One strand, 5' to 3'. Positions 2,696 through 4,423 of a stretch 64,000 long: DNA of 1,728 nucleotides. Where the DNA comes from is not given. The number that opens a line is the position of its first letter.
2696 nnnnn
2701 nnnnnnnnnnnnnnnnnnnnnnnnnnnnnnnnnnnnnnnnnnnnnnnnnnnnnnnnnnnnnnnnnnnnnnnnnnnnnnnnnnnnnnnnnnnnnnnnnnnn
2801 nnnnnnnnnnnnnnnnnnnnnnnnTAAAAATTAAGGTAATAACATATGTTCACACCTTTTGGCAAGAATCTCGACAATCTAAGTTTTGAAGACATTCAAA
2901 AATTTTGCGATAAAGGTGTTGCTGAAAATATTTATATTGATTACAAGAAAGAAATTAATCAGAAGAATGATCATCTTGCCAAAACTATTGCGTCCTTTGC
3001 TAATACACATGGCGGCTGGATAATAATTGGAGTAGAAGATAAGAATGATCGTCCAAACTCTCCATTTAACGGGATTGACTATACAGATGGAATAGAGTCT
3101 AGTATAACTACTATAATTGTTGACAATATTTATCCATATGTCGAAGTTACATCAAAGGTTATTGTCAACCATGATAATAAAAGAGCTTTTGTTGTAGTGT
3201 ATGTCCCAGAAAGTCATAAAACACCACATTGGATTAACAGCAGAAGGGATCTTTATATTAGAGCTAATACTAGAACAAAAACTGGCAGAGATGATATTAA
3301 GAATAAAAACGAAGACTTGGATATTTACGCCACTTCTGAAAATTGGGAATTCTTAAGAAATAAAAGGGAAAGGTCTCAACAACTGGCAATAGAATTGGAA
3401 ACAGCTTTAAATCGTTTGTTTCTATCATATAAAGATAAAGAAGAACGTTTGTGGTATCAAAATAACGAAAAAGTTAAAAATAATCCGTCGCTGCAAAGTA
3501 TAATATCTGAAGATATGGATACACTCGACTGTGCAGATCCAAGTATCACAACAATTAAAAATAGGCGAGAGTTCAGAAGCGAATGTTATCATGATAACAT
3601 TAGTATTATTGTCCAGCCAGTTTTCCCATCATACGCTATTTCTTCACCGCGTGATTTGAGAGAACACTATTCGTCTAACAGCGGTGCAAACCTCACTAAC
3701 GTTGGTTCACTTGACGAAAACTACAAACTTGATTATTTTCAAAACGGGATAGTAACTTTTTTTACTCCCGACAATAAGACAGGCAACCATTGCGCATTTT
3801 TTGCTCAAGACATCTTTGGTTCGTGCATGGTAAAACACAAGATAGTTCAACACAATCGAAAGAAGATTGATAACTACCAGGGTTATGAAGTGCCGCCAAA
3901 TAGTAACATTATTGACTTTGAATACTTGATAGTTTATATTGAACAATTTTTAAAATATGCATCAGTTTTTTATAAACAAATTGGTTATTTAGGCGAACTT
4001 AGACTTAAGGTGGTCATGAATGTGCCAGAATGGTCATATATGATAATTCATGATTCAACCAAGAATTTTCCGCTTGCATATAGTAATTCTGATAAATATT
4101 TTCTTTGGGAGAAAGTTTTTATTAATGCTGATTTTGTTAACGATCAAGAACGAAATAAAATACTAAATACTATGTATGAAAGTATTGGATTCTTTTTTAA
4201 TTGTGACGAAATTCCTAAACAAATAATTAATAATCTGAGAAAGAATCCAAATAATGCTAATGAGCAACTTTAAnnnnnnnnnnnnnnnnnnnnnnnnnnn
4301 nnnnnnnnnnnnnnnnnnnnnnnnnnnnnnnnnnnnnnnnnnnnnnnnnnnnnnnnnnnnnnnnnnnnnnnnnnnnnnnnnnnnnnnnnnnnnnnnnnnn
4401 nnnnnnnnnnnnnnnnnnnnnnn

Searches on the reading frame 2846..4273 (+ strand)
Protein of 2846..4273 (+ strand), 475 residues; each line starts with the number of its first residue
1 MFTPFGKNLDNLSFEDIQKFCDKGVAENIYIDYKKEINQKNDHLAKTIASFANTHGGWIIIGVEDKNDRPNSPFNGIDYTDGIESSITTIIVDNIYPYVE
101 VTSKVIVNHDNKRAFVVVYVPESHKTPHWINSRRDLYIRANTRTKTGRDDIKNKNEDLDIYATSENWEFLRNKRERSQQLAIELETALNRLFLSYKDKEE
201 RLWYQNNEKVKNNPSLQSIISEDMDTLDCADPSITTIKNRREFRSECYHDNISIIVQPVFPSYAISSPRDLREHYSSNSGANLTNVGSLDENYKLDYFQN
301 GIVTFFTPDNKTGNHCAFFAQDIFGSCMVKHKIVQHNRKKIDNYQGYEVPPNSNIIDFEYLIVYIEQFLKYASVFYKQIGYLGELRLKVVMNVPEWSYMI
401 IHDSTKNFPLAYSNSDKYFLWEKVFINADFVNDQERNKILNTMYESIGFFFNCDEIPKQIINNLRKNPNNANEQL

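Call 3: search_protein_families(library=pfam, proteins=[window:2846-4273:+], max_evalue=0.01)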
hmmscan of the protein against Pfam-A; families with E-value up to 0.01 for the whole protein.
window:2846-4273:+ (475 aa): 1 family
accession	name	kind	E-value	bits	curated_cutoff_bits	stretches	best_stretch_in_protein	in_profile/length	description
PF04326.19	SLFN_AlbA_2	-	6.9e-17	62.5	25.3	1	27-145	1-115/118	Schlafen, AlbA_2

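Call 4: search_protein_families(library=padloc, proteins=[window:2846-4273:+], max_evalue=0.01)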
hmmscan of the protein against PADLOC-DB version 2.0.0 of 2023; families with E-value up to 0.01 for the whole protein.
window:2846-4273:+ (475 aa): 0 families

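Call 18: find_encoding_contigs(protein=window:2846-4273:+, flank=10000, max_places=10)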
Protein window:2846-4273:+ (475 aa): no gene with exactly this product is on record in the collection.

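Call 21: find_homologous_proteins(query=window:2846-4273:+, max_evalue=0.00001)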
Query window:2846-4273:+ (475 aa): 5 proteins with E <= 0.00001 among 2711 candidates.
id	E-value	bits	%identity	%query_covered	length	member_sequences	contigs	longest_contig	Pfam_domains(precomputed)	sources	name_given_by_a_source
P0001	0.0e+0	1092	100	100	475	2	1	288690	PF04326.20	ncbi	-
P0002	8.9e-221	752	82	84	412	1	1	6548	-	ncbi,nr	ncbi:hypothetical protein IJJ27_01380 [bacterium]|nr:hypothetical protein [bacterium]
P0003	6.4e-48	182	27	98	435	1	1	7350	PF04326.20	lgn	-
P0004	1.9e-43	167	30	98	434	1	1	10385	PF04326.20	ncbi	-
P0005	3.7e-19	87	39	28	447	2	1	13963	PF04326.20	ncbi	-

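Call 23: find_encoding_contigs(protein=P0002, flank=10000, max_places=4)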
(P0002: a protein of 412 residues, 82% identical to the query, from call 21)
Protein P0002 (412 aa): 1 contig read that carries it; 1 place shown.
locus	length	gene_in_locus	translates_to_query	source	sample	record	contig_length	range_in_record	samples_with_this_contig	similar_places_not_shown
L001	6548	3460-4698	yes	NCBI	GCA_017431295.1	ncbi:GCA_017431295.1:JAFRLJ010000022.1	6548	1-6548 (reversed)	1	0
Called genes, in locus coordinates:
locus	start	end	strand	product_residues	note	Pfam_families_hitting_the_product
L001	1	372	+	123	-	?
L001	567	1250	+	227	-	PF00300:His_Phos_1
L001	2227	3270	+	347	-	PF17761:DUF1016_N, PF06250:YhcG_C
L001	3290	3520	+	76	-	PF04326:SLFN_AlbA_2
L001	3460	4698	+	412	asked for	-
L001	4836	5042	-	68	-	PF00248:Aldo_ket_red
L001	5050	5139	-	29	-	-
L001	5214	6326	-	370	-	PF01545:Cation_efflux, PF16916:ZT_dimer (weak)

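Call 24: find_encoding_contigs(protein=P0004, flank=10000, max_places=4)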
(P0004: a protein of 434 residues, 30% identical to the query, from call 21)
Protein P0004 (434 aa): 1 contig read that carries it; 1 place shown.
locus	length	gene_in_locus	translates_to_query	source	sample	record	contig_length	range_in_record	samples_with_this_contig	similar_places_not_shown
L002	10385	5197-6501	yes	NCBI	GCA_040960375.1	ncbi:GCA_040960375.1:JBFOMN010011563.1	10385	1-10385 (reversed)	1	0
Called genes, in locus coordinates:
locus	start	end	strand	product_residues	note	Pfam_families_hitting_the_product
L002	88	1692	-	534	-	PF00239:Resolvase, PF07508:Recombinase, PF13408:Zn_ribbon_recom (faint)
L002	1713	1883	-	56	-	-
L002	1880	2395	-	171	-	-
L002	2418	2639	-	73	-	PF18903:DUF5659 (weak)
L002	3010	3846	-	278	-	-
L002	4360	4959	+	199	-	-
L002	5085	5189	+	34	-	-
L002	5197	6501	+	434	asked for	PF04326:SLFN_AlbA_2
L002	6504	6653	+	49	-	-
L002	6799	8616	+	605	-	-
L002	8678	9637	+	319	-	-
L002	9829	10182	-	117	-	-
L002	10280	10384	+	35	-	?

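Call 25: find_encoding_contigs(protein=P0003, flank=10000, max_places=4)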
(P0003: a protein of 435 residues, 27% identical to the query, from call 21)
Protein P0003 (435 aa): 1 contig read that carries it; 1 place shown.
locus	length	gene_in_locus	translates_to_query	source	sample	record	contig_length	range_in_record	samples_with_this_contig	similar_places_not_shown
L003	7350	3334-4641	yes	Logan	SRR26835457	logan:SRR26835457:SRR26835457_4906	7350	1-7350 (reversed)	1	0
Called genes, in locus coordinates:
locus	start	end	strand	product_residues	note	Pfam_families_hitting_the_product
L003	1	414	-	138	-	?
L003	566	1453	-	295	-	PF18780:HNH_repeat (weak)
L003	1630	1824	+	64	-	PF13560:HTH_31 (weak), PF01381:HTH_3 (weak)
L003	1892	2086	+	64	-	PF12728:HTH_17, PF00376:MerR, PF13411:MerR_1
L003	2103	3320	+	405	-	PF13676:TIR_2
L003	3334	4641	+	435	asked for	PF04326:SLFN_AlbA_2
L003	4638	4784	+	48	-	-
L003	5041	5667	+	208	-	-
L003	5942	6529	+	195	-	-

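Call 42: find_homologous_proteins(query=A5, max_evalue=0.001)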
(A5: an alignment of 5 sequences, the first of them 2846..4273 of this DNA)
Query A5 (5 sequences) (475 aa, profile of the alignment): 6 proteins with E <= 0.001 among 3817 candidates.
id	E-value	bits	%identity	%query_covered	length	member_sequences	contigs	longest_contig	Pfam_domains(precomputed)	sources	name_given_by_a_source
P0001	1.2e-209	715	100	100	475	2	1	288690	PF04326.20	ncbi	-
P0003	2.6e-204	697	27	98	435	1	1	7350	PF04326.20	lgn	-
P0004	9.0e-201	686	30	98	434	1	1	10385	PF04326.20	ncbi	-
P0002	1.2e-166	573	82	84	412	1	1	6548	-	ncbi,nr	ncbi:hypothetical protein IJJ27_01380 [bacterium]|nr:hypothetical protein [bacterium]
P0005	5.5e-136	472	39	28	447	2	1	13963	PF04326.20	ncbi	-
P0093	9.8e-71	257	28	74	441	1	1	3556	PF04326.20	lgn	-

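Call 44: find_encoding_contigs(protein=P0093, flank=10000, max_places=4)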
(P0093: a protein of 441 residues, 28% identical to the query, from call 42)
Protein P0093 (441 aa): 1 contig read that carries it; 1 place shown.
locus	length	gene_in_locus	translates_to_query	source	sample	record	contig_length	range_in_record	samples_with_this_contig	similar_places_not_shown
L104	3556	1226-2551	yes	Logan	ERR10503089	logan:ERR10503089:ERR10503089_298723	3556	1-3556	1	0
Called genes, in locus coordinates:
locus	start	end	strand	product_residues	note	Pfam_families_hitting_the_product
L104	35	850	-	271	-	PF18863:AbiJ_NTD4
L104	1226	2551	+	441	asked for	PF04326:SLFN_AlbA_2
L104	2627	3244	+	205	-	-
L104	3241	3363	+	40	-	-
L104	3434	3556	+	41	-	?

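Call 45: find_encoding_contigs(protein=P0005, flank=10000, max_places=4)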
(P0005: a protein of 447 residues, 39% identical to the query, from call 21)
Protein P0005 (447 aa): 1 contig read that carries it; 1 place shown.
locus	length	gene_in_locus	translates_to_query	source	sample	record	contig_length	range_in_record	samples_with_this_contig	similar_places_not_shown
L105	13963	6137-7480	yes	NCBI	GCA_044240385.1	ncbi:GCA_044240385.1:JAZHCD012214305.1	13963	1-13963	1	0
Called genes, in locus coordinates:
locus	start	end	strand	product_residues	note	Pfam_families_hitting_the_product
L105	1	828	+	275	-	?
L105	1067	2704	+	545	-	PF04104:DNA_primase_lrg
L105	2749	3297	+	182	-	PF02985:HEAT (faint), PF13646:HEAT_2 (weak)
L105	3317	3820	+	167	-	PF01863:YgjP-like, PF10263:SprT-like (weak)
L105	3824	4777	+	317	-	PF01896:DNA_primase_S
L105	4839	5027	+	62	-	PF01609:DDE_Tnp_1 (weak)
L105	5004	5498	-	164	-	-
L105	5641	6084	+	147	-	-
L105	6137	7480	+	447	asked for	PF04326:SLFN_AlbA_2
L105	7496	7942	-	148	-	PF01841:Transglut_core (weak), PF04473:DUF553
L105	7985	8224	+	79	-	-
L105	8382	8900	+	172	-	PF01609:DDE_Tnp_1 (weak)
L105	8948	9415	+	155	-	-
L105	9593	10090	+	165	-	PF07650:KH_2 (weak)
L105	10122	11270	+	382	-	PF02441:Flavoprotein, PF04127:DFP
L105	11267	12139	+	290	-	PF00288:GHMP_kinases_N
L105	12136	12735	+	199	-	PF04367:DUF502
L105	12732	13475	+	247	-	PF02006:PPS_PS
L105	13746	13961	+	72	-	?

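Call 46: find_encoding_contigs(protein=P0001, flank=10000, max_places=4)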
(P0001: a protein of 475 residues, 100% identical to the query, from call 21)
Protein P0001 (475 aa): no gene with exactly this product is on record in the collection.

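Call 60: search_protein_families(library=pfam, proteins=[L002:4360-4959:+, L002:6799-8616:+, L002:8678-9637:+, L002:3010-3846:-, L003:2103-3320:+, L003:5041-5667:+, L104:2627-3244:+, L105:5641-6084:+, L003:566-1453:-, L104:35-850:-], max_evalue=0.01)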
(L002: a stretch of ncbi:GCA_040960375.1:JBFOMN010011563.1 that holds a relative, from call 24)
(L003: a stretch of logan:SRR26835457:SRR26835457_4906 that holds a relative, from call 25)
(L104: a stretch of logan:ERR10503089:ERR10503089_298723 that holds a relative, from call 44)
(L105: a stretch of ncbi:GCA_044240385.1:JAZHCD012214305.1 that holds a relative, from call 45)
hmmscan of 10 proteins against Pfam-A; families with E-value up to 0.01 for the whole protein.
L002:4360-4959:+ (199 aa): 1 family
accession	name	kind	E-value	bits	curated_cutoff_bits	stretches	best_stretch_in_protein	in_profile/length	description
PF01292.26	Ni_hydr_CYTB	-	0.0014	18.9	30.1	1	42-116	48-125/179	Prokaryotic cytochrome b561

L002:6799-8616:+ (605 aa): 0 families

L002:8678-9637:+ (319 aa): 0 families

L002:3010-3846:- (278 aa): 1 family
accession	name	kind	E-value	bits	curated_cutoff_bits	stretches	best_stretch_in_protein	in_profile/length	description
PF14176.11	YxiJ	-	0.007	17.4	27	0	223-271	45-94/109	YxiJ-like protein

L003:2103-3320:+ (405 aa): 1 family
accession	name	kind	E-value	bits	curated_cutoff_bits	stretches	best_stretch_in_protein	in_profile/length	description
PF13676.11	TIR_2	-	7.4e-10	39.8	28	1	117-236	1-119/122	TIR domain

L003:5041-5667:+ (208 aa): 0 families

L104:2627-3244:+ (205 aa): 1 family
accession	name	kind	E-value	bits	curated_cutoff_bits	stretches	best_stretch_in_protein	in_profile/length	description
PF13643.11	DUF4145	-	0.00095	19.6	23.1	1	51-138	6-86/88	Domain of unknown function (DUF4145)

L105:5641-6084:+ (147 aa): 0 families

L003:566-1453:- (295 aa): 1 family
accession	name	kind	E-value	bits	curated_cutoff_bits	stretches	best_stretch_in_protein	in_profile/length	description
PF18780.6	HNH_repeat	-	2.1e-08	34.8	26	1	65-127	1-54/54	Homing endonuclease associated repeat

L104:35-850:- (271 aa): 1 family
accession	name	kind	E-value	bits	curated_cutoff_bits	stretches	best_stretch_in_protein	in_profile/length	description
PF18863.6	AbiJ_NTD4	-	2.3e-22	80.6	34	1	5-148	2-149/152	AbiJ N-terminal domain 4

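Call 61: search_protein_families(library=ncbifam, proteins=[window:2846-4273:+], max_evalue=0.00001)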
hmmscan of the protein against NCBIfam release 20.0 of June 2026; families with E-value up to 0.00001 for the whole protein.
window:2846-4273:+ (475 aa): 0 families

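Call 62: predict_structure(alignment_id=A6)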
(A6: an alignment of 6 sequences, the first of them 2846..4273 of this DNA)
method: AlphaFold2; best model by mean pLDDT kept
length: 475 residues; sequences in the alignment: 6
mean_pLDDT: 44.1   pTM: 0.33
mean pLDDT of the five models: 44.1, 42.7, 41.7, 40.4, 40.1
residues with pLDDT >= 90: 3; 70-90: 74; 50-70: 55; < 50: 343
segments of 3 or more residues with pLDDT < 50: 26-28, 123-177, 191-433, 442-475
pLDDT, mean of each block of 10 residues (from residue 1): 69 86 61 68 70 69 64 78 77 60 85 86 40 25 26 33 35 47 52 44 42 39 33 37 38 43 25 24 22 26 29 32 28 24 25 28 37 37 40 35 32 29 30 48 43 38 39 31
secondary structure, 60 per line:
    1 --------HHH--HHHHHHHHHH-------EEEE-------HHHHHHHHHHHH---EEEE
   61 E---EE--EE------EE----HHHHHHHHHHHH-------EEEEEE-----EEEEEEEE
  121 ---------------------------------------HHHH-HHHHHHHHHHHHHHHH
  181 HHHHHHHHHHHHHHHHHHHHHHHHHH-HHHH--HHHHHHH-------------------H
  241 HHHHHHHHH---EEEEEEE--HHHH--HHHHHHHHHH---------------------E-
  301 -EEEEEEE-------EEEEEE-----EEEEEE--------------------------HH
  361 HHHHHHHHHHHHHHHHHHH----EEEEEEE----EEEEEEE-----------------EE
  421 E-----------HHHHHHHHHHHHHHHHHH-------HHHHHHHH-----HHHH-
elements in order: H14-23 E31-34 H42-53 E57-61 H83-94 E102-107 E113-120 H160-163 H165-206 H208-211 H214-220 H240-249 E253-259 H262-265 H268-277 E302-308 E316-321 E327-332 H359-379 E384-390 E395-401 E419-421 H433-450 H458-465 H471-474

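Call 79: search_protein_families(library=phrogs, proteins=[window:2846-4273:+], max_evalue=0.001)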
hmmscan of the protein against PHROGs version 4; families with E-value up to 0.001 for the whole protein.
window:2846-4273:+ (475 aa): 1 family
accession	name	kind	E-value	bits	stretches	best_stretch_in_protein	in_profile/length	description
phrog_12156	-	DNA, RNA and nucleotide metabolism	7e-12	45.8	1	27-145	18-137/485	DNA helicase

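Call 81: find_encoding_contigs(protein=P0100, flank=10000, max_places=4)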
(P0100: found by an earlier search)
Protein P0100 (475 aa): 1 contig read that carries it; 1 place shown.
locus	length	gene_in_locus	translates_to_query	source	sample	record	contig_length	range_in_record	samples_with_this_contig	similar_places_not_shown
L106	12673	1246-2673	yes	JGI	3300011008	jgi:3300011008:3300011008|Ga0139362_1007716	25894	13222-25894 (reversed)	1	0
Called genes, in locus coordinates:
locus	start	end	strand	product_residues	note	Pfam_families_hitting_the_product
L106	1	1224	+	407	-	?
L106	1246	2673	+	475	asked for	PF04326:SLFN_AlbA_2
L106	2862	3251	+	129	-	PF12643:MazG-like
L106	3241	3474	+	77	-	PF01541:GIY-YIG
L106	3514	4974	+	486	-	PF09848:SLFN-g3_helicase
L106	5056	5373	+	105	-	PF04993:TfoX_N (weak)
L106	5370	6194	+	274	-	-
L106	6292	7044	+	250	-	PF08713:DNA_alkylation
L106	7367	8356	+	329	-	PF05448:AXE1 (faint), PF01738:DLH (weak), PF02129:Peptidase_S15, PF08840:BAAT_C (faint)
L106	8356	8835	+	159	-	PF18050:Cyclophil_like2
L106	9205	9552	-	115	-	-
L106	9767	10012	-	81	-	-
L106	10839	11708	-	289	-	PF13384:HTH_23 (faint), PF13518:HTH_28 (faint), PF13551:HTH_29 (faint), PF13683:rve_3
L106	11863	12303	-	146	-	PF18895:T4SS_pilin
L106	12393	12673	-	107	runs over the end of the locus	PF05016:ParE_toxin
